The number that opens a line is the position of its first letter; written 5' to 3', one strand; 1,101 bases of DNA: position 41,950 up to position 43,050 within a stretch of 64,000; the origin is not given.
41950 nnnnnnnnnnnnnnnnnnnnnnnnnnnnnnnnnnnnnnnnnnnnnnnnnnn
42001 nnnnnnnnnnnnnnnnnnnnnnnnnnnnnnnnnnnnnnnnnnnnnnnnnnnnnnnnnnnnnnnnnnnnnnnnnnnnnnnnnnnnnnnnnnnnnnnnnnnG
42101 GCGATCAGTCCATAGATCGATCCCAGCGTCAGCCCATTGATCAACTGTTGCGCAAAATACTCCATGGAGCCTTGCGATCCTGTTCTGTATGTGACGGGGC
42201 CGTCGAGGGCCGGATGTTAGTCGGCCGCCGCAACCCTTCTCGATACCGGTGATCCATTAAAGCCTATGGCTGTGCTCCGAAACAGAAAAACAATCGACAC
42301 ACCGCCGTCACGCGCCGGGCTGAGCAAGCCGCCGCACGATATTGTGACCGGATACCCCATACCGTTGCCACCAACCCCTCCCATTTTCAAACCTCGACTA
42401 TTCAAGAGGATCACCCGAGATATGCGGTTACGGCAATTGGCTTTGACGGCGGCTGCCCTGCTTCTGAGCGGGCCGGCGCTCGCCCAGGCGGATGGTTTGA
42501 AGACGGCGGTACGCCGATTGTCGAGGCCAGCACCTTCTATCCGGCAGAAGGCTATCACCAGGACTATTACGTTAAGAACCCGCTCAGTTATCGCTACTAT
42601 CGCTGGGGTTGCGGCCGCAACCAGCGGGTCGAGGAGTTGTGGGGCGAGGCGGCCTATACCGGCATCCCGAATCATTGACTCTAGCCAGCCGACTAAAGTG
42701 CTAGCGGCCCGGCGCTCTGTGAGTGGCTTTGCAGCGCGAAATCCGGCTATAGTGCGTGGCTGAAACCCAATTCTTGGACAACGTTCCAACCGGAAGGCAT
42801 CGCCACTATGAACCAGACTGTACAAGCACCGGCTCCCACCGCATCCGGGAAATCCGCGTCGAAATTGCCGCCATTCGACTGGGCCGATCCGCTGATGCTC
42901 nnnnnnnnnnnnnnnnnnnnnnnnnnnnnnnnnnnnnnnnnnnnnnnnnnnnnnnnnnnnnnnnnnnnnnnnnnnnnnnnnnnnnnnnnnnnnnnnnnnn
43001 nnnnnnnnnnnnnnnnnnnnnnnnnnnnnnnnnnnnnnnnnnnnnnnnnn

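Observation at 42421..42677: msrA reduced to a signal peptide plus out-of-frame C-terminal ~60 codons: a recent pseudogene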

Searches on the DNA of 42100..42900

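Call 46: search_rna_families(source=window, start=42100, end=42900, threshold=evalue, max_evalue=1)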
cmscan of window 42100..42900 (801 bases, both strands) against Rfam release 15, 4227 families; matches with E-value up to 1: 1.
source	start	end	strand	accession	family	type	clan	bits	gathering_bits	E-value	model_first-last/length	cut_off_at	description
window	42389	42420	+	RF02359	MS2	Cis-reg;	-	17.3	40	0.2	1-36/36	no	Bacteriophage MS2 operator hairpin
